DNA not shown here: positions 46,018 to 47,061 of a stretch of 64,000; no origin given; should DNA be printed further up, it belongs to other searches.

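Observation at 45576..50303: Divergent regulatory/accessory module: receiver - KaiC-like ATPase - ExeA-like AAA ATPase - small TM protein - secreted GHL10 hydrolase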

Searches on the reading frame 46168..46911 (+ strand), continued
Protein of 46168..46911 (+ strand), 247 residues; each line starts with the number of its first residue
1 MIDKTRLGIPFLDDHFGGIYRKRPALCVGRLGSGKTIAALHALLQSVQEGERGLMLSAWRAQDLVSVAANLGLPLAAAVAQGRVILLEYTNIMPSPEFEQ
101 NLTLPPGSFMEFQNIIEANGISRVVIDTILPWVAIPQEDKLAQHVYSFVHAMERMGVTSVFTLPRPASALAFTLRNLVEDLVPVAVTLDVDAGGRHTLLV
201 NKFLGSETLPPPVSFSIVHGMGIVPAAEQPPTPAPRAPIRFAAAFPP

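Call 20: search_solved_structures(query=A1, max_evalue=0.01, show_alignments=3)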
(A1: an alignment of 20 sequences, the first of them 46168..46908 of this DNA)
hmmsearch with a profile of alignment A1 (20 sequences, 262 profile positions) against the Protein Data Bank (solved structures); distinct sequences matched with E-value up to 0.01: 49.
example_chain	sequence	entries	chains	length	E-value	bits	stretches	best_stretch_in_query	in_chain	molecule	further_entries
8zn5_B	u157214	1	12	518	1.7e-32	115.9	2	2-235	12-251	KaiC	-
8zn6_F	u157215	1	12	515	1e-24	90.4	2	2-226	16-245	KaiC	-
8db3_A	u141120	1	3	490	6.5e-24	87.7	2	2-219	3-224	Circadian clock protein KaiC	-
8zn7_D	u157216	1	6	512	8.8e-24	87.3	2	2-224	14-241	KaiC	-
8fwi_A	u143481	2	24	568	1.1e-23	87.1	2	2-219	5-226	Circadian clock protein KaiC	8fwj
8dba_A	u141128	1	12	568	1.1e-23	87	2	2-219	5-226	Circadian clock protein KaiC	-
8jon_A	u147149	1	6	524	1.1e-23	86.9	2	7-225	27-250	Circadian clock oscillator protein KaiC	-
7dy1_A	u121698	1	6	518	3.3e-23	85.4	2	4-230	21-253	Circadian clock protein kinase KaiC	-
4o0m_A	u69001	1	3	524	3.5e-23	85.4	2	4-230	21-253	Circadian clock protein kinase KaiC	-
5jwq_A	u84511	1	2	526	3.5e-23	85.3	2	4-230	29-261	Circadian clock protein kinase KaiC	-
7x1y_A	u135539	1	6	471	7.3e-22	81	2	2-225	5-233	Circadian clock oscillator protein KaiC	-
4dug_A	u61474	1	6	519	8.8e-22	80.8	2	2-225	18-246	Circadian clock protein kinase kaiC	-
7x1z_A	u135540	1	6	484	9.2e-22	80.7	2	2-224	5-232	Circadian clock oscillator protein KaiC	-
7s65_A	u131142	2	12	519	1e-21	80.5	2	2-225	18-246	Circadian clock protein kinase KaiC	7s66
7dye_A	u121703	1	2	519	1.1e-21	80.5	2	2-225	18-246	Circadian clock protein kinase KaiC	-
4yds_A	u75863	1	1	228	1.5e-07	34.1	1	8-226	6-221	Flagella-related protein H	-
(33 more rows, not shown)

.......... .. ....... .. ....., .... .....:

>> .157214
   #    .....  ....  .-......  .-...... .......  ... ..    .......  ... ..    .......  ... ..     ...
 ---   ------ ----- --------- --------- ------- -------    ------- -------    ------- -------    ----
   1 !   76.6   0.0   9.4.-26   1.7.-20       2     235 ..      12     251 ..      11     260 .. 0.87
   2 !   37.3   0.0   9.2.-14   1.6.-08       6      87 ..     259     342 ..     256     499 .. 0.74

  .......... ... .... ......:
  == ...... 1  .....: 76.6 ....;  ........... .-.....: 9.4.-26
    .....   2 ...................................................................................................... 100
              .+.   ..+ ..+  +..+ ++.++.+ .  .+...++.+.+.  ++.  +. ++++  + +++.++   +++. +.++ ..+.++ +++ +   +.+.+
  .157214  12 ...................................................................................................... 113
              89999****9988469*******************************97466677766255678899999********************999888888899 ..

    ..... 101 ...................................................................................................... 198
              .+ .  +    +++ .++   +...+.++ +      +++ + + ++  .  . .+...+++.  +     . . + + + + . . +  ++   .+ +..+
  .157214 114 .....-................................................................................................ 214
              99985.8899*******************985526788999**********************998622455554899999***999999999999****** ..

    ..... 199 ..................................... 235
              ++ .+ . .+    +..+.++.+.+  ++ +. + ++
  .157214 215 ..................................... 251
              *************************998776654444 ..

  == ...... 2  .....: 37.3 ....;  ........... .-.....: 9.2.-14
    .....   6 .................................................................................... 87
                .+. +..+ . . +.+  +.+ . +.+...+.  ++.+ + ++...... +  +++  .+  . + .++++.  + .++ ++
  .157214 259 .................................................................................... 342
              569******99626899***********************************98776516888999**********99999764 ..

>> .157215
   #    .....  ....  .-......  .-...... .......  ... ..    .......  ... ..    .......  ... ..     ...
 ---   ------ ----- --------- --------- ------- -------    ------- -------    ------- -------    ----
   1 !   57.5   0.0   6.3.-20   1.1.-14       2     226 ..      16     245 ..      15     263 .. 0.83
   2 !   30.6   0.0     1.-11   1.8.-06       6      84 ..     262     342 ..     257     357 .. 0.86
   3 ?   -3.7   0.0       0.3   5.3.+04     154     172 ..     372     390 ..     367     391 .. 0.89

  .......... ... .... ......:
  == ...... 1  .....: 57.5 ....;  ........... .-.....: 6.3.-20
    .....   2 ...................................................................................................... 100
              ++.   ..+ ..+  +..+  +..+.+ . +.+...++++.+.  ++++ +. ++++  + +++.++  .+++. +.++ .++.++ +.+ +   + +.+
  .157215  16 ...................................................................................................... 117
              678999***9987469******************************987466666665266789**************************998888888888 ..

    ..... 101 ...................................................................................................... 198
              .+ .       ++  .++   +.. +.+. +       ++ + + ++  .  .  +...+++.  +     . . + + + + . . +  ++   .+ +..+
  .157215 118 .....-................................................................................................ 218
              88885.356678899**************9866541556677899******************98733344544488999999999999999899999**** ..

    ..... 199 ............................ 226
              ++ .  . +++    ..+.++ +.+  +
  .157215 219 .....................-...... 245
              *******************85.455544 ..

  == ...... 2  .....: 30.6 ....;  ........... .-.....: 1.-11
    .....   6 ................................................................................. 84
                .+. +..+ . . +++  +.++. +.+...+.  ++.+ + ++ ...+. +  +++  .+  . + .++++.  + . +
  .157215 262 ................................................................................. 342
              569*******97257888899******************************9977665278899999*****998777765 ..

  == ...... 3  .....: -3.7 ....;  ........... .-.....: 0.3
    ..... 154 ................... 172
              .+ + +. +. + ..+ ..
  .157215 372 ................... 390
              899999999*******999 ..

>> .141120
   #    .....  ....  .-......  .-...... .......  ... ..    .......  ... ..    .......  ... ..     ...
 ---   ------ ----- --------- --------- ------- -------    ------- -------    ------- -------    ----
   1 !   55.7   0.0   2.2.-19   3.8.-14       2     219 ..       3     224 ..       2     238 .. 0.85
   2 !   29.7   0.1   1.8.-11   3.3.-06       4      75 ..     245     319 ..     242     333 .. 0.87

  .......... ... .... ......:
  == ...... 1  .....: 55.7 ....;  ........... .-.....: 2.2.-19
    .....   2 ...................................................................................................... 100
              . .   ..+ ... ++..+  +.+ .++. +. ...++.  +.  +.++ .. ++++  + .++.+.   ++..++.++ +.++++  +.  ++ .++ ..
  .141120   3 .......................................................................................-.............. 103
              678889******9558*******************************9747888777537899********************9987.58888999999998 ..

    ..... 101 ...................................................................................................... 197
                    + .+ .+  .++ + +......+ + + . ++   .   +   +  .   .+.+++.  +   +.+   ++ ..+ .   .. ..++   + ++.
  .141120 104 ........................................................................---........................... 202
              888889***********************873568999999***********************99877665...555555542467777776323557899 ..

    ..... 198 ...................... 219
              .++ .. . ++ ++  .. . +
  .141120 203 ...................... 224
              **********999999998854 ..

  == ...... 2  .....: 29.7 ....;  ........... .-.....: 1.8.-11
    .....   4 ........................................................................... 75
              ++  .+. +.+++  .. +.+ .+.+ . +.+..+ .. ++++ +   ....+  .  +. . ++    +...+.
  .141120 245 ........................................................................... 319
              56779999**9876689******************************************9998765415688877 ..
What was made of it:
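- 46168..46911 (+): Single-domain KaiC/RecA-like P-loop protein, 247 aa. Walker A and B are intact, the catalytic Glu pair and Arg finger are absent, and a Pro-rich linker leads to a conserved C-terminal PIRF(S/A)(S/A)AF tail. Alignment to KaiC CI (call 20).
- Closest known: ArlH. Same: ArlH (PDB 4yds) is hit by the family profile at E 1.5e-7 (call 20).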

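Call 25: search_protein_families(library=pfam, proteins=[L049:1354-4551:+, L049:5112-5744:+, L049:5910-6437:+, L049:6447-7931:+, L049:8070-9221:-, L049:10001-11113:+, L049:11116-11964:+, L049:11972-12364:+, L049:12367-13713:+, L049:13720-14889:-], max_evalue=0.001)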
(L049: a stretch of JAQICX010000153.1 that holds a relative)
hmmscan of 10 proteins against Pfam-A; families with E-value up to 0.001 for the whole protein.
L049:1354-4551:+ (1065 aa): 4 families
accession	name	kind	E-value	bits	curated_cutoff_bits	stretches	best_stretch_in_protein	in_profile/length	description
PF00176.29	SNF2-rel_dom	-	2.3e-73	247.2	24.9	1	602-883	1-289/290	SNF2-related domain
PF00271.37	Helicase_C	-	2.1e-23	83.1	23.5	1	899-1009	2-110/110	Helicase conserved C-terminal domain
PF04851.21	ResIII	-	5.4e-12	46.4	22.5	1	599-754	4-163/164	Type III restriction enzyme, res subunit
PF00270.35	DEAD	-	9.7e-11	42.1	26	1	616-754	13-161/167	DEAD/DEAH box helicase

L049:5112-5744:+ (210 aa): 1 family
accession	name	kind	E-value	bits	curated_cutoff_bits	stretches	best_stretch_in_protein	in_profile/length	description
PF04127.22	DFP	-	3.6e-70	236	22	1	2-180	5-186/186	DNA/pantothenate metabolism flavoprotein C-terminal domain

L049:5910-6437:+ (175 aa): 1 family
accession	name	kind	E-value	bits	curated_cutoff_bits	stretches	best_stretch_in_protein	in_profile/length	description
PF01740.26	STAS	-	2.8e-06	27.5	22.6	1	14-111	4-101/106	STAS domain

L049:6447-7931:+ (494 aa): 4 families
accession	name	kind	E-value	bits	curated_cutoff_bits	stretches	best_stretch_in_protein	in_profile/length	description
PF07228.17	SpoIIE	-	1.4e-38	133.2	25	1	290-487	1-191/192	Stage II sporulation protein E (SpoIIE)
PF13185.12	GAF_2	-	1e-12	48.8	28.6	1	66-228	3-136/136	GAF domain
PF01590.32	GAF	-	5.4e-10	40.3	22.4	1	69-227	4-133/133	GAF domain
PF13492.12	GAF_3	-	0.00056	20.8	27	0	175-227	76-127/129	GAF domain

L049:8070-9221:- (383 aa): 3 families
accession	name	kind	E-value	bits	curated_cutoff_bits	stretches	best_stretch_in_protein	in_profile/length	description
PF12241.14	Enoyl_reductase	-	2.8e-98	328.4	22.1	1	83-319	1-236/236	Trans-2-enoyl-CoA reductase catalytic region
PF12242.14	Eno-Rase_NADH_b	-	1.5e-30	105.2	23.4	1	5-81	3-79/79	NAD(P)H binding domain of trans-2-enoyl-CoA reductase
PF07055.18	Eno-Rase_FAD_bd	-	6.8e-20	71.6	25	1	327-380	1-54/64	Enoyl reductase FAD binding domain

L049:10001-11113:+ (370 aa): 2 families
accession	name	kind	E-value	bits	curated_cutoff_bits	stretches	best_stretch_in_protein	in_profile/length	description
PF06745.19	ATPase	-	7.1e-23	81.6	26.6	1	6-216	2-218/231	KaiC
PF13481.12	AAA_25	-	2.4e-05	24.5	27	0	14-44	24-55/195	AAA domain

L049:11116-11964:+ (282 aa): 3 families
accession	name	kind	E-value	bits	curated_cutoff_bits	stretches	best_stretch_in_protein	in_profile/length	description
PF13401.12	AAA_22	-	5.8e-11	43.3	27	1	43-175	5-126/130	AAA domain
PF13191.12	AAA_16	-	0.00011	23.1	32.6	0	40-151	21-159/167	AAA ATPase domain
PF13173.12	AAA_14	-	0.001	19.5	27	0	47-139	6-77/129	AAA domain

L049:11972-12364:+ (130 aa): 0 families

L049:12367-13713:+ (448 aa): 0 families

L049:13720-14889:- (389 aa): 5 families
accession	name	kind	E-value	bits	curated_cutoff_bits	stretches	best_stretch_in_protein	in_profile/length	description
PF12801.12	Fer4_5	-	2.2e-15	56.8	22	2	111-149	6-47/48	4Fe-4S binding domain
PF12838.12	Fer4_7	-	1.1e-05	26.2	27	0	246-270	2-26/52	4Fe-4S dicluster domain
PF13187.11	Fer4_9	-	2.3e-05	24.8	27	0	216-261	7-52/52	4Fe-4S dicluster domain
PF00037.32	Fer4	-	0.00022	21.3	21.1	1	245-261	7-23/24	4Fe-4S binding domain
PF13484.11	Fer4_16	-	0.00092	20.4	30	1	246-275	2-33/66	4Fe-4S double cluster binding domain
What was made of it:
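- L049 has the set beside STAS and GAF-PP2C signalling genes with no synthase nearby (call 25).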

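Call 26: search_protein_families(library=pfam, proteins=[L044:17-4789:+, L044:4779-6782:+, L044:6821-7843:+, L044:7867-8637:+, L044:8663-9409:+, L044:11035-11850:+, L044:11856-13436:+, L044:13710-15491:+, L044:15505-16662:+, L044:16634-19222:+], max_evalue=0.001)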
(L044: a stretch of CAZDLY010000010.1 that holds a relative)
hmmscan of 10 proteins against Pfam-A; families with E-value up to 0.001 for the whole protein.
L044:17-4789:+ (1590 aa): 1 family
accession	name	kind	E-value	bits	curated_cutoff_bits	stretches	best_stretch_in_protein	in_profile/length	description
PF02687.27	FtsX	-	1.3e-12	48.3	25.5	1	1305-1416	5-118/120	FtsX-like permease C-terminal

L044:4779-6782:+ (667 aa): 0 families

L044:6821-7843:+ (340 aa): 1 family
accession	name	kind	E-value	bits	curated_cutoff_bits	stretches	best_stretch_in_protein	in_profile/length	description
PF02687.27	FtsX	-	2.3e-14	53.9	25.5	1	212-330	3-118/120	FtsX-like permease C-terminal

L044:7867-8637:+ (256 aa): 4 families
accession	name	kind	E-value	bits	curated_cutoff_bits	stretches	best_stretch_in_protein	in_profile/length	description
PF00005.33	ABC_tran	-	6.6e-33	114.6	25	1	42-190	2-137/137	ABC transporter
PF13304.12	AAA_21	-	4e-07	30.8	27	1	158-223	234-301/304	AAA domain, putative AbiEii toxin, Type IV TA system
PF02463.25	SMC_N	-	8.2e-05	22.6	40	0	158-232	133-209/220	RecF/RecN/SMC N terminal domain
PF13555.12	AAA_29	-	0.00096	19.3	27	0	42-68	13-39/61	P-loop containing region of AAA domain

L044:8663-9409:+ (248 aa): 2 families
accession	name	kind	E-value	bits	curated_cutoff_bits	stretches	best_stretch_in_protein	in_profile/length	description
PF00005.33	ABC_tran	-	5.2e-36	124.7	25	1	28-176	1-136/137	ABC transporter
PF02463.25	SMC_N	-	6.2e-05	23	40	0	41-219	27-209/220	RecF/RecN/SMC N terminal domain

L044:11035-11850:+ (271 aa): 1 family
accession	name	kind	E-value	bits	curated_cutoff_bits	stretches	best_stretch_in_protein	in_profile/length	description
PF00899.27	ThiF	-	2.9e-33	115.4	28.1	1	20-268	10-204/238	ThiF family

L044:11856-13436:+ (526 aa): 0 families

L044:13710-15491:+ (593 aa): 3 families
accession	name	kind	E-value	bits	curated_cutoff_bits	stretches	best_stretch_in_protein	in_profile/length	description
PF00152.25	tRNA-synt_2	-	5.8e-113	377.4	25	1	122-560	2-308/308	tRNA synthetases class II (D, K and N)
PF02938.19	GAD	-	3.6e-16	59.6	23.4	1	314-405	1-93/95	GAD domain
PF01336.31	tRNA_anti-codon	-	2.9e-15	56.4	27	1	21-103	1-74/75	OB-fold nucleic acid binding domain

L044:15505-16662:+ (385 aa): 5 families
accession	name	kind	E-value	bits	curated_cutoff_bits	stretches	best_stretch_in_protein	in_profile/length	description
PF02481.21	DNA_processg_A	-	1.4e-74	250.3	29.6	1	73-279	3-211/212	DNA recombination-mediator protein A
PF17782.7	DprA_WH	-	1.6e-08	34.9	22.9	1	315-372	3-61/61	DprA winged helix domain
PF18306.6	LDcluster4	-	1.7e-08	34.7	26.3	1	115-174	4-64/151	SLOG cluster4 family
PF14520.12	HHH_5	-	3.4e-08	34.3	27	1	9-54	3-49/57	Helix-hairpin-helix domain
PF12826.13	HHH_2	-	0.00069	20.2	27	0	16-61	11-56/64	Helix-hairpin-helix motif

L044:16634-19222:+ (862 aa): 2 families
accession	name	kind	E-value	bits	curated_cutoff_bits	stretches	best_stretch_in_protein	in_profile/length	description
PF01131.25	Topoisom_bac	-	5.1e-111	372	35.1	1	147-586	2-410/411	DNA topoisomerase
PF01751.28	Toprim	-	2.5e-19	69.7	23.1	1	22-132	2-96/96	Toprim domain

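Call 27: search_protein_families(library=pfam, proteins=[L050:7220-9565:-, L050:6107-7213:-, L050:4876-6282:-, L050:11203-12480:+, L050:12783-14261:-, L050:14617-15342:-, L050:15748-16476:-, L050:10001-10798:+, L050:3187-4353:+, L050:16828-17841:-], max_evalue=0.001)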
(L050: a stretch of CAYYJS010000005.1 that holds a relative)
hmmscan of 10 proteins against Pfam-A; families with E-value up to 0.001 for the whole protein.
L050:7220-9565:- (781 aa): 0 families

L050:6107-7213:- (368 aa): 0 families

L050:4876-6282:- (468 aa): 0 families

L050:11203-12480:+ (425 aa): 1 family
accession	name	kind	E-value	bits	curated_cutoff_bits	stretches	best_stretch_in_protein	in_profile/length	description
PF00180.25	Iso_dh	-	1.2e-88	298.1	27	1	31-416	2-348/348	Isocitrate/isopropylmalate dehydrogenase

L050:12783-14261:- (492 aa): 0 families

L050:14617-15342:- (241 aa): 0 families

L050:15748-16476:- (242 aa): 0 families

L050:10001-10798:+ (265 aa): 1 family
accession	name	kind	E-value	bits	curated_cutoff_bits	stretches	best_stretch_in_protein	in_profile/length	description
PF06745.19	ATPase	-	6.3e-24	85.1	26.6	1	6-225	2-224/231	KaiC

L050:3187-4353:+ (388 aa): 4 families
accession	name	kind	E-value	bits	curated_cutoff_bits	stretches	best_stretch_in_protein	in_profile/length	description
PF01170.24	UPF0020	-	2.5e-37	128.9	22.3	1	180-381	1-194/197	RMKL-like, methyltransferase domain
PF22020.1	RlmL_1st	-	4.7e-16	58.9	27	1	20-75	1-55/55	RlmL ferredoxin-like domain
PF02926.22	THUMP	-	1.5e-12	48.2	20.6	1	85-171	3-84/84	THUMP domain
PF05175.20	MTS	-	0.00035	20.7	23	1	269-342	52-130/170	Methyltransferase small domain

L050:16828-17841:- (337 aa): 0 families
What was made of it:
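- REC+KaiC-like pairs occur in unrelated contexts: L044 next to ABC/FtsX and ThiF genes, L050 next to isocitrate dehydrogenase (calls 26, 27).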

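Call 50: search_protein_representatives(alignment_id=A1)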
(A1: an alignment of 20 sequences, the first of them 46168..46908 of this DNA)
Query: 20 sequences, 262 profile positions. Proteins with E-value up to 0.001 (for the whole library): 3454; up to 1e-10: 878; up to 1e-30: 90. The best 150 are listed.
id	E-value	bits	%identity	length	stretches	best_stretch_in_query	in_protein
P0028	1.5e-108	378.3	-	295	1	1-215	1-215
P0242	8.3e-104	362.8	-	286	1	1-261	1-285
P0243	1.2e-89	316.4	-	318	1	1-260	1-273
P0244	3.9e-86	304.8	-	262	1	1-261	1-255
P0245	7.8e-86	303.9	-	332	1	1-243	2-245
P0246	1.9e-85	302.6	-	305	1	3-258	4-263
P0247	1.1e-79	283.8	-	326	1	1-259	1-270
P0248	2.4e-79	282.6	-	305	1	1-235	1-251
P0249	1.2e-76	273.8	-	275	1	1-244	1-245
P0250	4.3e-76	271.9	-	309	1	1-245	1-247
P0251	2.0e-75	269.7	-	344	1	3-258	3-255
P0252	2.4e-75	269.5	-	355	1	1-253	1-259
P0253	3.9e-75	268.8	-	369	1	1-232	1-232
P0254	1.2e-74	267.2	-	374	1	1-245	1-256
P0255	3.8e-74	265.6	-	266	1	1-260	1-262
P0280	2.6e-54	200.5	-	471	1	3-244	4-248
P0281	5.4e-54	199.5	-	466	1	4-229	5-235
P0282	3.5e-53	196.8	-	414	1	3-235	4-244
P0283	1.1e-52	195.2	-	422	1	3-231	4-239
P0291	6.5e-47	176.3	-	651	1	3-245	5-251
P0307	3.8e-41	157.4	-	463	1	5-241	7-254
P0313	1.0e-35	139.6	-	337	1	5-227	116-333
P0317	2.5e-34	135.0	-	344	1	4-225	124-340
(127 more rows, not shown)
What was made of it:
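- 46168..46911 (+): About 90 representatives at E<=1e-30 (call 50).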
